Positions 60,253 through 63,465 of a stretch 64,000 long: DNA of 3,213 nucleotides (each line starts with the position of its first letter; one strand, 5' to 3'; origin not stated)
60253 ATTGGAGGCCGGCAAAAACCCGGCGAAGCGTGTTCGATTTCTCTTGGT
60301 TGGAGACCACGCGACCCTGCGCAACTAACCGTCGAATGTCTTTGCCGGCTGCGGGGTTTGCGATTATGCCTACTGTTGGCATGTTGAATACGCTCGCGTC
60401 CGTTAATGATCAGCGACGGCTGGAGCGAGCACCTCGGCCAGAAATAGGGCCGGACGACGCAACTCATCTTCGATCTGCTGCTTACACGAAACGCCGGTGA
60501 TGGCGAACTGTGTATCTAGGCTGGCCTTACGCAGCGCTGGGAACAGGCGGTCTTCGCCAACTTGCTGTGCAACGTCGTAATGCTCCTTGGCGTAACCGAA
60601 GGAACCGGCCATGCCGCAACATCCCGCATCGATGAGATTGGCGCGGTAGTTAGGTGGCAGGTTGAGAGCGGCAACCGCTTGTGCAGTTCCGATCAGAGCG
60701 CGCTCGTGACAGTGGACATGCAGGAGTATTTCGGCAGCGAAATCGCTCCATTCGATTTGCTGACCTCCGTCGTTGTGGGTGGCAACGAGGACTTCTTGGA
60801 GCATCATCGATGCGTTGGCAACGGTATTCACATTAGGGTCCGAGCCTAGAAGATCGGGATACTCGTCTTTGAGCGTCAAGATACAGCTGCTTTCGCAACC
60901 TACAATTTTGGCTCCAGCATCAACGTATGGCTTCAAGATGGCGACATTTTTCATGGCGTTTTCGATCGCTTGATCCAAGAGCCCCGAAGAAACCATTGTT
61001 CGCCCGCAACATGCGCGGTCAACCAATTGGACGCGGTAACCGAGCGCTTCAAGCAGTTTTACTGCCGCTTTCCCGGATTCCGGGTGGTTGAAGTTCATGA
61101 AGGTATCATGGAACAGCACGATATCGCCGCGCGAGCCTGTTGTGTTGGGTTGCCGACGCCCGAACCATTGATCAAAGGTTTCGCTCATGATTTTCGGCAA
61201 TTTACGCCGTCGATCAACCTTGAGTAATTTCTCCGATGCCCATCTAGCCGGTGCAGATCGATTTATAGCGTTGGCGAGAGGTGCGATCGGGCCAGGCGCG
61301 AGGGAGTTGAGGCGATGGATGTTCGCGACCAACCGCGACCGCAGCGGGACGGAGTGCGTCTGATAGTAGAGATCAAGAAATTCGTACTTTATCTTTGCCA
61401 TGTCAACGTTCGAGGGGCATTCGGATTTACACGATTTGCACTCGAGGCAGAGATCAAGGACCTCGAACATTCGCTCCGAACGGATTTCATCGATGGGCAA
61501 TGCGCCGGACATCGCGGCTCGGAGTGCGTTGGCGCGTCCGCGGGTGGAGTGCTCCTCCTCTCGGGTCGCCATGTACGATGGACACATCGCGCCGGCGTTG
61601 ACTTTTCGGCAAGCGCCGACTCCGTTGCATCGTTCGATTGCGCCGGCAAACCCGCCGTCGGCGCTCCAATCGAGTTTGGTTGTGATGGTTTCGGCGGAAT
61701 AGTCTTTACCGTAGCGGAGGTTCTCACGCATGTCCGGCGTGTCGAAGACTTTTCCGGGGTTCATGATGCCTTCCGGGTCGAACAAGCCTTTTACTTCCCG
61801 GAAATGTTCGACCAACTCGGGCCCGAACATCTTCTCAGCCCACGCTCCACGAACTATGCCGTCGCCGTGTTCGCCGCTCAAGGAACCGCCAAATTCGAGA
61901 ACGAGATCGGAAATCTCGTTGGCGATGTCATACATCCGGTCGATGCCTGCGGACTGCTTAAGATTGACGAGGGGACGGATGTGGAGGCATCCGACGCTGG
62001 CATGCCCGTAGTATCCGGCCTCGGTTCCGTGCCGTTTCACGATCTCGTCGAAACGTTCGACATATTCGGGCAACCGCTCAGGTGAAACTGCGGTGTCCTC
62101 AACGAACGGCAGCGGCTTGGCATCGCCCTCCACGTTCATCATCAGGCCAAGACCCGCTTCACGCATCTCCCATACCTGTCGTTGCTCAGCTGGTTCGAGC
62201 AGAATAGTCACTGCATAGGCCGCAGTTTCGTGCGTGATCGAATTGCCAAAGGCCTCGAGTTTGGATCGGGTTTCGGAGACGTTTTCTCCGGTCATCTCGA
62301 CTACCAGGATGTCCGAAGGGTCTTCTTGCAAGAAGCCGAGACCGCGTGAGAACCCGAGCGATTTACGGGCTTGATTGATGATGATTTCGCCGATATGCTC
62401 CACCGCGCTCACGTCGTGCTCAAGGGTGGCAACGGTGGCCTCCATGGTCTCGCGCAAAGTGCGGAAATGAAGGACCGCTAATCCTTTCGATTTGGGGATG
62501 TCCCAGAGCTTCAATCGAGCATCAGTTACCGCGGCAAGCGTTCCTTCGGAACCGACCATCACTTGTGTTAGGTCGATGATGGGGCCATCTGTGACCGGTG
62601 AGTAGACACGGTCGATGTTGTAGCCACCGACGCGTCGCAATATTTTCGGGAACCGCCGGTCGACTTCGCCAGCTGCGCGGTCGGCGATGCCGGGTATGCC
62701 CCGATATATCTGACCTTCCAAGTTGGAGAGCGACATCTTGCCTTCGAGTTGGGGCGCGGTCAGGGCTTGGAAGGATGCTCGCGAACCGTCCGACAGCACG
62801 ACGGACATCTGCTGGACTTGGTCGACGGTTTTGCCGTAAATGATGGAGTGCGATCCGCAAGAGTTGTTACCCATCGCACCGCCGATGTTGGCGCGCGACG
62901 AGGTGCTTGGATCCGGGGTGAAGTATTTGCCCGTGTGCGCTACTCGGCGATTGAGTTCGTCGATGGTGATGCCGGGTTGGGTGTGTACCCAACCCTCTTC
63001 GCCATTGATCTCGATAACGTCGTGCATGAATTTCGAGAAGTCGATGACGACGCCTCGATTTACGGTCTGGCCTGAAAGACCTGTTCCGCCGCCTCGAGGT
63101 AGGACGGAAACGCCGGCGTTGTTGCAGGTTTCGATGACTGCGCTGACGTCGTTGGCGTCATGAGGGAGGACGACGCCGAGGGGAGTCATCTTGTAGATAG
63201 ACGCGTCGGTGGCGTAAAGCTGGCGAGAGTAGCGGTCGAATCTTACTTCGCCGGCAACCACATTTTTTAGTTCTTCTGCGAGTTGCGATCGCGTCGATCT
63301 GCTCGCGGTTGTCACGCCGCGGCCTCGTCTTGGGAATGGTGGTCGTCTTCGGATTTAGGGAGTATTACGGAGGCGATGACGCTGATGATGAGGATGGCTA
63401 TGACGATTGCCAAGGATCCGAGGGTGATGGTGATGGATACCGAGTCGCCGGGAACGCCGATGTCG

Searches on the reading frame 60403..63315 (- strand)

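Call 61: search_protein_families(library=pfam, proteins=[window:60403-63315:-], max_evalue=0.00001)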
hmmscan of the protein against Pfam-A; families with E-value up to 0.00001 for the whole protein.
window:60403-63315:- (970 aa): 5 families
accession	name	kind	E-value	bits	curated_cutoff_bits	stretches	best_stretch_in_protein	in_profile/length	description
PF02913.24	FAD-oxidase_C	-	5.2e-53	180.7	21.2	1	274-523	2-248/248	FAD linked oxidases, C-terminal domain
PF01565.28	FAD_binding_4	-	4.9e-37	127.2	26.4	1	45-178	1-134/139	FAD binding domain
PF13183.11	Fer4_8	-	6.2e-09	36.7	27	1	560-637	2-68/68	4Fe-4S dicluster domain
PF13534.11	Fer4_17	-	2.3e-08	34.9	22.2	1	562-638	1-61/61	4Fe-4S dicluster domain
PF02754.22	CCG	-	3.1e-06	27.6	20.6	0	738-816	6-85/85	Cysteine-rich domain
